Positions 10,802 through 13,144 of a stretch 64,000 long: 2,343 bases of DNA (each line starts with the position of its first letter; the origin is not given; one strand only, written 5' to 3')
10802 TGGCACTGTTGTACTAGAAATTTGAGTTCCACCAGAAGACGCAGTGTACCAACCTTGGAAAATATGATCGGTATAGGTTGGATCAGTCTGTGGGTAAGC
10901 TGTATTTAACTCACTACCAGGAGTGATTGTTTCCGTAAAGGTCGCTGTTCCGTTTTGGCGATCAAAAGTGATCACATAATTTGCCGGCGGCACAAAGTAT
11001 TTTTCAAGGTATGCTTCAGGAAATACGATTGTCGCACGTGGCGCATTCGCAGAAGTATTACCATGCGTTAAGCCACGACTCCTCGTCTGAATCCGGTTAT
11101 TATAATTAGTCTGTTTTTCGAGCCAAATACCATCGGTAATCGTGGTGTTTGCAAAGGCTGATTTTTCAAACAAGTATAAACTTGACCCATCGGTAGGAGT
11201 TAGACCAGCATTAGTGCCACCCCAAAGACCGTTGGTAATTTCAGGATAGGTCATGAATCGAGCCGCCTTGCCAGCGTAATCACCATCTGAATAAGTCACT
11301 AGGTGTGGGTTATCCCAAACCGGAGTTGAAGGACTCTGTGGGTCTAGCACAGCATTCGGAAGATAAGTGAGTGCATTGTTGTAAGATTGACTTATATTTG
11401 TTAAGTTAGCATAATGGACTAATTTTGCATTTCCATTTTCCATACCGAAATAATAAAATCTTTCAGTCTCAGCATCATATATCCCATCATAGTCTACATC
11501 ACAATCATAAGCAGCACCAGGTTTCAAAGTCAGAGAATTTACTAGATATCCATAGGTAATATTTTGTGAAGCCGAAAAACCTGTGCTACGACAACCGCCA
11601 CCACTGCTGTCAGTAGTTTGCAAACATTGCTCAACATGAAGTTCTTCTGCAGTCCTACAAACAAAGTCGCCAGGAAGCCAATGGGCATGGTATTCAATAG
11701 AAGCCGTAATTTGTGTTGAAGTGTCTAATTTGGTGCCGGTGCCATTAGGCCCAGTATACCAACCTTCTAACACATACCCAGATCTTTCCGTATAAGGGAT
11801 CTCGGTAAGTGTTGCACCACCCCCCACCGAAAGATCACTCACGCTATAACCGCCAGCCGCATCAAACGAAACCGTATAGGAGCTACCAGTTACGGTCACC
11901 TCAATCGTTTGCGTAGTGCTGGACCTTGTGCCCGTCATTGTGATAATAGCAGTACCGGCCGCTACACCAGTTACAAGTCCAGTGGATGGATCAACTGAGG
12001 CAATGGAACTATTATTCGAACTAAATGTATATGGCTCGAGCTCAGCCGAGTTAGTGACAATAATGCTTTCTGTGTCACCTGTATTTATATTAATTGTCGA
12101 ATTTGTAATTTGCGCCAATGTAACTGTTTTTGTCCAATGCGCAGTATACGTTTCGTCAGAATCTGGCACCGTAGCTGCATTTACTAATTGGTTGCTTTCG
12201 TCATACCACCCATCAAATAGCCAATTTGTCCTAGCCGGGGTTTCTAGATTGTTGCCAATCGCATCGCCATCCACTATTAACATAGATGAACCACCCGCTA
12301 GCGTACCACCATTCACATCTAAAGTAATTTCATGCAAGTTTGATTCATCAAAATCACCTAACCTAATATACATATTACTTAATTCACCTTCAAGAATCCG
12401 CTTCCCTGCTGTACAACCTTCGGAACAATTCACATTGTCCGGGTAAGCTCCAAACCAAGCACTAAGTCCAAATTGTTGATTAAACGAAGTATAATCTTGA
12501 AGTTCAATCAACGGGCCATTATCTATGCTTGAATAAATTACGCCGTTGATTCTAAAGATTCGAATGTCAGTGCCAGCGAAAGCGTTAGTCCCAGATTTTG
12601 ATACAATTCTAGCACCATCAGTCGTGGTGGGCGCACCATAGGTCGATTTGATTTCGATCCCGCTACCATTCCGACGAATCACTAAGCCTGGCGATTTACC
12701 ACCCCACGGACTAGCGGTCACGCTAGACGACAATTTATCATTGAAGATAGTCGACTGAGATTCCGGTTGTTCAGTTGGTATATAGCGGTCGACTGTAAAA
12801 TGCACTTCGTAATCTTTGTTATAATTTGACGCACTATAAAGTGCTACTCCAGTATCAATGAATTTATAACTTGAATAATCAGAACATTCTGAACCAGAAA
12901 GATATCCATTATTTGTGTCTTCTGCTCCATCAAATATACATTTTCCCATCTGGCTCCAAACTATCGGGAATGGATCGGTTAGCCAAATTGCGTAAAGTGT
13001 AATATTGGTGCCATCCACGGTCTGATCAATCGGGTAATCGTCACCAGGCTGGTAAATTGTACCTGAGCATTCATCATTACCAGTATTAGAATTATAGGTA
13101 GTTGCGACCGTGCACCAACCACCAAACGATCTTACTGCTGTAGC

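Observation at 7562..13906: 2114-aa surface protein ending in an apparently extracellular tyrosine-phosphatase domain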

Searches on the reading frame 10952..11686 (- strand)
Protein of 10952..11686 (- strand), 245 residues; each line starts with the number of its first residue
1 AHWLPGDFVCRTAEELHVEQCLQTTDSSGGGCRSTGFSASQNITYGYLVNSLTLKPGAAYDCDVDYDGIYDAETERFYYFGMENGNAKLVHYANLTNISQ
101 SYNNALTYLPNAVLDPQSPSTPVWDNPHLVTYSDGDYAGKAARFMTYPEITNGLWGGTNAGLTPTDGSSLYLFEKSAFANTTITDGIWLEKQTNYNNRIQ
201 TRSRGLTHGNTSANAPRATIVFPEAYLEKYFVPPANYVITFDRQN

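Call 37: search_solved_structures(query=A3, max_evalue=1)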
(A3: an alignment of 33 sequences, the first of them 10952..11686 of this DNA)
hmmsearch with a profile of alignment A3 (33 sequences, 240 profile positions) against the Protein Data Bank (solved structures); distinct sequences matched with E-value up to 1: 2.
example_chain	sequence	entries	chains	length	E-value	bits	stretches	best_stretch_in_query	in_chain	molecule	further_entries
3lkb_A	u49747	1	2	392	0.079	15.5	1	41-75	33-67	Probable branched-chain amino acid ABC transporter, amino acid binding protein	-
7d2w_A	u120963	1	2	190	0.081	15.5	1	4-81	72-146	PRESAN domain-containing protein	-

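Call 39: search_protein_families(library=pfam, alignment_id=A3, max_evalue=1)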
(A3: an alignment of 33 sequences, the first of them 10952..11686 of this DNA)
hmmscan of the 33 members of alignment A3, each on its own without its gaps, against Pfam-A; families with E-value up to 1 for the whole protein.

A. member 1, window:10952-11686:- (245 aa): 0 families

B. families by the number of members that match (of 33 scanned): 8 families
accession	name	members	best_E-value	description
PF20009.4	GEVED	2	0.67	GEVED domain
PF11645.14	PDDEXK_5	1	0.0019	PD-(D/E)XK endonuclease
PF05220.18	MgpC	1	0.048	MgpC adhesin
PF10438.15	Cyc-maltodext_C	1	0.072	Cyclo-malto-dextrinase C-terminal domain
PF05615.18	THOC7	1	0.086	Tho complex subunit 7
PF20113.4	DUF6503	1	0.11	Family of unknown function (DUF6503)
PF17380.7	DUF5401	1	0.28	Family of unknown function (DUF5401)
PF17357.7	FIT1_2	1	0.42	Facilitor Of iron transport 1 and 2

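Call 43: find_homologous_proteins(query=A3, max_evalue=0.001)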
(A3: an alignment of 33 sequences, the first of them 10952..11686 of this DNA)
Query A3 (33 sequences) (245 aa, profile of the alignment): 397 proteins with E <= 0.001 among 2761 candidates; the best 120 are listed.
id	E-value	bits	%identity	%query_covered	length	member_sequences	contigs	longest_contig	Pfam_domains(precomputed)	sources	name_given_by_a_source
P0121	1.2e-67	246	33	90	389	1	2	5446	PF07963.18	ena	-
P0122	2.4e-65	238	42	33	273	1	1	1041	PF09479.17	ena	-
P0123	4.9e-52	195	36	74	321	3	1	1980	-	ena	-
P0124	1.0e-51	194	35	76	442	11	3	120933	-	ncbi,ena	-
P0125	2.2e-51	193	32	86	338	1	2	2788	-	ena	-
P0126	4.3e-51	192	32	74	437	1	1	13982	-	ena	-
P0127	7.5e-51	191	32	74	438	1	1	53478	-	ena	-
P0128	2.5e-50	189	34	74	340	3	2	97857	-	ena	-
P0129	3.3e-50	189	35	78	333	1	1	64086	-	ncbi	-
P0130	4.8e-50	188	30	74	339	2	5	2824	-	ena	-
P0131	9.6e-50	187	36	75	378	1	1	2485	PF07963.18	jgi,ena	jgi:type IV pilus assembly protein PilA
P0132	1.5e-49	187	32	75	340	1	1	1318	-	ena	-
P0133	2.6e-49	186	37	74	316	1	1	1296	-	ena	-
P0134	3.2e-49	186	34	74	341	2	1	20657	-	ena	-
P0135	3.2e-49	186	32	75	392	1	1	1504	PF07963.18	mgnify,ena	mgnify:CR=1 FL=1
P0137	4.8e-49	185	36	74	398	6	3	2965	PF07963.18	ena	-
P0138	6.1e-49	185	31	90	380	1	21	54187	PF19789.7,PF07963.18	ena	-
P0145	1.6e-48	183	31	90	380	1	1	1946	PF19789.7,PF07963.18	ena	-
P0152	2.1e-48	183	34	78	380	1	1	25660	PF19789.7,PF07963.18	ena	-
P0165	1.3e-47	180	34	58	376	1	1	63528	PF07963.18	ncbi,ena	-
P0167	1.7e-47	180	32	70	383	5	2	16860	PF07963.18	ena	-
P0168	1.8e-47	180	31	58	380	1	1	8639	PF07963.18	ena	-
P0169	1.8e-47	180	31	58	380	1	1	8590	PF07963.18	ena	-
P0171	1.9e-47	180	31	58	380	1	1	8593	PF07963.18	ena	-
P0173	2.0e-47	180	31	58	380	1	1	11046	PF07963.18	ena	-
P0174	2.0e-47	180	31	58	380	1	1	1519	PF07963.18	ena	-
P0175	2.1e-47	180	31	58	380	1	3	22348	PF07963.18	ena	-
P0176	2.1e-47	180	31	58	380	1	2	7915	PF07963.18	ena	-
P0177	2.1e-47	180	31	58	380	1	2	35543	PF07963.18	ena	-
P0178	2.1e-47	180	31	58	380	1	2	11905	PF07963.18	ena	-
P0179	2.2e-47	179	31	58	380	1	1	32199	PF07963.18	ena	-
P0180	2.2e-47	179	31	58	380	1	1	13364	PF07963.18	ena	-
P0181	2.2e-47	179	31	58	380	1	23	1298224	PF07963.18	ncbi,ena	-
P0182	2.3e-47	179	31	58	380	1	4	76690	PF07963.18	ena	-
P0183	2.3e-47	179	31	58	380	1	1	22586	PF07963.18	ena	-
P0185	2.5e-47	179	31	58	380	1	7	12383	PF07963.18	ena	-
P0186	2.5e-47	179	31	58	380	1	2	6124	PF07963.18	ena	-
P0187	2.7e-47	179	37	58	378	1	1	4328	PF07963.18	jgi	jgi:type IV pilus assembly protein PilA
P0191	4.3e-47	179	31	58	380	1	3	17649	PF07963.18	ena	-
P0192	4.5e-47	179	31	58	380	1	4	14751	PF07963.18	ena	-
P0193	4.6e-47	178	31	58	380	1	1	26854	PF07963.18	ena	-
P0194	4.6e-47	178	31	58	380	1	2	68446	PF07963.18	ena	-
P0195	4.7e-47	178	31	58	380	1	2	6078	PF07963.18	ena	-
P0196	4.7e-47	178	31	58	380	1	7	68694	PF07963.18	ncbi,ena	-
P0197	5.0e-47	178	31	58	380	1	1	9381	PF07963.18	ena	-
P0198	5.1e-47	178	31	58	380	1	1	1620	PF07963.18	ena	-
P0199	5.2e-47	178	31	58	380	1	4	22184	PF07963.18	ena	-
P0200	5.2e-47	178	31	58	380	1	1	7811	PF07963.18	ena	-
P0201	5.3e-47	178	30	84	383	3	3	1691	PF07963.18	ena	-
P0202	5.6e-47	178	31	58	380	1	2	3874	PF07963.18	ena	-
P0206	9.8e-47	177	33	71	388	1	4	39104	PF07963.18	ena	-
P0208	1.0e-46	177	31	58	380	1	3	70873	PF07963.18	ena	-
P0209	1.1e-46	177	31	58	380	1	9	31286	PF07963.18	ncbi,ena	-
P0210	1.1e-46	177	37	58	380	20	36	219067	PF07963.18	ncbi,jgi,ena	-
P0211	1.1e-46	177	32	58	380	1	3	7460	PF07963.18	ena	-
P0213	1.1e-46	177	31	58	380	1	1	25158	PF07963.18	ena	-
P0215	1.2e-46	177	31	58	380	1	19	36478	PF07963.18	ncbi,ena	-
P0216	1.2e-46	177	31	58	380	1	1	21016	PF07963.18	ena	-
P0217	1.3e-46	177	31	58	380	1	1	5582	PF07963.18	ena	-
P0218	1.3e-46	177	31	58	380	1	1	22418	PF07963.18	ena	-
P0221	1.4e-46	177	31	58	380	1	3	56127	PF07963.18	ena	-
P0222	1.5e-46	177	31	58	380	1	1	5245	PF07963.18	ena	-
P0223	1.5e-46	177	31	78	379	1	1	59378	PF07963.18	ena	-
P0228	1.8e-46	177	31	90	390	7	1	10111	PF07963.18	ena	-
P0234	3.2e-46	176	37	58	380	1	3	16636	PF07963.18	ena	-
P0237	3.7e-46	176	34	75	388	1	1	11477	PF07963.18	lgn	-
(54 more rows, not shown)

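Call 53: predict_structure(alignment_id=A4)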
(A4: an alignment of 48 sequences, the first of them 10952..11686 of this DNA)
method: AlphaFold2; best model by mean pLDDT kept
length: 245 residues; sequences in the alignment: 48
mean_pLDDT: 70.0   pTM: 0.75
mean pLDDT of the five models: 70.0, 65.3, 63.4, 55.3, 47.3
residues with pLDDT >= 90: 35; 70-90: 93; 50-70: 82; < 50: 35
segments of 3 or more residues with pLDDT < 50: 97-113, 208-213, 232-234
pLDDT, mean of each block of 10 residues (from residue 1): 62 91 73 82 90 88 88 89 90 58 41 56 69 67 79 68 62 75 57 52 51 64 83 53 57
secondary structure, 60 per line:
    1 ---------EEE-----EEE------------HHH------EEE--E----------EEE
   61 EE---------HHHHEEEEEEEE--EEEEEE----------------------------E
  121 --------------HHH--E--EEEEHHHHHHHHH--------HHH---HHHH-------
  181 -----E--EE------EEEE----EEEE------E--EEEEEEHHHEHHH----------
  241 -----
elements in order: E10-12 E18-20 E42-44 E58-62 H72-75 E76-83 E86-91 E143-146 H147-155 H170-173 E197-200 E205-208 E218-223

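Call 55: fold_search(model_id=the predicted structure, library=pdb)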
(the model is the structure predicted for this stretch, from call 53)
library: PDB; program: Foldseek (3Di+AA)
matches with E <= 10: 40; with E <= 0.001: 0
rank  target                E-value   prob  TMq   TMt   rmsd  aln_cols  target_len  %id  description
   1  8p83_A                1.4e+00  0.02  0.11  0.03  15.4       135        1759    7  Cryo-EM structure of full-length human UBR5 (homotetramer) (released 2023-06-14)
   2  7ada_A                2.5e+00  0.02  0.10  0.06  14.2        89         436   13  Crystal structure of helicase Pif1 from Thermus oshimai mutant Q164C-E409C (released 2021-04-07)
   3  3alu_A                3.0e+00  0.01  0.17  0.22  13.9       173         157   14  Crystal structure of CEL-IV complexed with Raffinose (released 2011-01-19)
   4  3q7x                  3.2e+00  0.02  0.12  0.21  14.4       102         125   11  Crystal structure of Symfoil-4P/PV1: de novo designed beta-trefoil architecture with symmetric primary structure, primit (released 2012-01-11)
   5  7kv7_BBB              3.4e+00  0.03  0.10  0.10  11.6        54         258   13  Surface glycan-binding protein B from Bacteroides fluxus in complex with laminaritriose (released 2021-02-17)
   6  7zoh_C                3.4e+00  0.02  0.12  0.20  13.8       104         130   12  Carbohydrate binding domain CBM92-B from a multi-catalytic glucanase-chitinase from Chitinophaga pinensis DSM 2588 (released 2023-05-10)
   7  7kv7_AAA              3.9e+00  0.03  0.10  0.10  11.6        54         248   13  Surface glycan-binding protein B from Bacteroides fluxus in complex with laminaritriose (released 2021-02-17)
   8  5j0c_B                3.9e+00  0.01  0.08  0.12  12.1       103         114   11  Monomeric Human Cu,Zn Superoxide dismutase, loops IV and VII deleted, apo form, circular permutant P2/3 (released 2017-02-01)
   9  7kv6_AAA              4.1e+00  0.03  0.10  0.10  11.6        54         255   13  Surface glycan-binding protein B from Bacteroides fluxus in complex with mixed-linkage glucotriose (released 2021-02-17)
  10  9qcm_H                4.7e+00  0.01  0.11  0.17  16.3       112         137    9  Botulinum neurotoxin type B1, 14-subunit, Large Progenitor Toxin Complex (L-PTC) (released 2025-09-10)
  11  3o4c                  5.0e+00  0.01  0.09  0.15  13.8       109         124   11  Crystal structure of Symfoil-4V: de novo designed beta-trefoil architecture with symmetric primary structure (released 2010-12-22)
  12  6smc_C                5.0e+00  0.01  0.10  0.08  16.6       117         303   10  mouse Interleukin-12 subunit beta - p80 homodimer in space group P1 (released 2020-09-09)
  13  7pur_A                5.0e+00  0.00  0.07  0.06  19.6       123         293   11  mouse Interleukin-12 subunit beta - p80 homodimer in space group P21 crystal form 2 (released 2021-11-10)
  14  5j0c_A                5.3e+00  0.01  0.09  0.15  13.9        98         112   11  Monomeric Human Cu,Zn Superoxide dismutase, loops IV and VII deleted, apo form, circular permutant P2/3 (released 2017-02-01)
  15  3o49                  5.6e+00  0.01  0.11  0.20  14.5       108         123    9  Crystal structure of Symfoil-1: de novo designed beta-trefoil architecture with symmetric primary structure (released 2010-12-22)
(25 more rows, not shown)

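Call 79: find_encoding_contigs(protein=P0181, flank=6000, max_places=2)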
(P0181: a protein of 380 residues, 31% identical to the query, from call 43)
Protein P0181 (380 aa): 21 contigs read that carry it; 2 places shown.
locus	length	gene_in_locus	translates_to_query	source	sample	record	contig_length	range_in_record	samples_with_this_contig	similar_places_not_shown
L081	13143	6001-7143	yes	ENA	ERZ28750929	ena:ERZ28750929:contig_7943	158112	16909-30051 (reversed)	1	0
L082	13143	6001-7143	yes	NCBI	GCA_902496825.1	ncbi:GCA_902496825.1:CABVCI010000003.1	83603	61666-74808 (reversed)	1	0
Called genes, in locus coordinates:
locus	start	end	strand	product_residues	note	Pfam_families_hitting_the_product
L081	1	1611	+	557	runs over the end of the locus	PF13597:NRDD, PF01228:Gly_radical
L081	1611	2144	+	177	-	PF13353:Fer4_12, PF04055:Radical_SAM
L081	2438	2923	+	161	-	PF07963:N_methyl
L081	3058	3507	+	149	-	-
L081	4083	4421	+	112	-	-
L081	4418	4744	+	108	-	PF22296:bAvd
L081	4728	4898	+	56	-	-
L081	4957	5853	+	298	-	PF00078:RVT_1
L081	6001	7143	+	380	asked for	PF07963:N_methyl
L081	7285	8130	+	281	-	-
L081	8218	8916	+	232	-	-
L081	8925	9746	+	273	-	PF19293:CdaA_N, PF02457:DAC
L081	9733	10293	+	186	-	-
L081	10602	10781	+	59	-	-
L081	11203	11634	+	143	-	PF00572:Ribosomal_L13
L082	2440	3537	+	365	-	PF07963:N_methyl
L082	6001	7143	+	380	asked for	PF07963:N_methyl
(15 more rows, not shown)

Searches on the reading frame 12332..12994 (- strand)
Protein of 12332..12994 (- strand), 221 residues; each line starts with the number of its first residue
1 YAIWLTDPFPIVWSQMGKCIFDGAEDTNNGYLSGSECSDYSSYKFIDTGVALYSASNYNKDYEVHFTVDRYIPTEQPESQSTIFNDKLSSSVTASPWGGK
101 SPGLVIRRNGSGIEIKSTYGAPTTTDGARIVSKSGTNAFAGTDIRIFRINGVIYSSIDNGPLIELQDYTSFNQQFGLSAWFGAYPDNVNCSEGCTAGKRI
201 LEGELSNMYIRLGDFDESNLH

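Call 36: search_solved_structures(query=A2, max_evalue=1)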
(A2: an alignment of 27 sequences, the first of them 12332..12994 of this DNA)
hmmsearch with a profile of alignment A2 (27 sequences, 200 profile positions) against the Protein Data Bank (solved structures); distinct sequences matched with E-value up to 1: 1.
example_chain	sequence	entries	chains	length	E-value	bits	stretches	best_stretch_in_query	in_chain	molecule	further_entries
2mh2_A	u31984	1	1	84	0.58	13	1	83-157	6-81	Homologous-pairing protein 2 homolog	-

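Call 38: search_protein_families(library=pfam, alignment_id=A2, max_evalue=1)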
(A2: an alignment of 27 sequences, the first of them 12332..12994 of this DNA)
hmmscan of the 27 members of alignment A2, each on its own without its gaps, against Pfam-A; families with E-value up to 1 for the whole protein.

A. member 1, window:12332-12994:- (221 aa): 0 families

B. families by the number of members that match (of 27 scanned): 12 families
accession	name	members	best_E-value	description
PF00054.30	Laminin_G_1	2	0.00031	Laminin G domain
PF02210.31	Laminin_G_2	2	0.0013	Laminin G domain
PF16226.10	DUF4885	1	0.0013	Domain of unknown function (DUF4885)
PF13385.13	Laminin_G_3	1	0.012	Concanavalin A-like lectin/glucanases superfamily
PF14607.12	GxDLY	1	0.063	N-terminus of Esterase_SGNH_hydro-type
PF07796.16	DUF1638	1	0.066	Protein of unknown function (DUF1638)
PF13856.12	Gifsy-2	1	0.095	ATP-binding sugar transporter from pro-phage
PF05190.23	MutS_IV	1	0.13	MutS family domain IV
PF11518.13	DUF3221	1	0.14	Protein of unknown function (DUF3221)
PF13431.12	TPR_17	1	0.18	Tetratricopeptide repeat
PF08936.15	CsoSCA_C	1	0.19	Carboxysome Shell Carbonic Anhydrase, C-terminal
PF03406.18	Phage_fiber_2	1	0.26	Phage tail fibre repeat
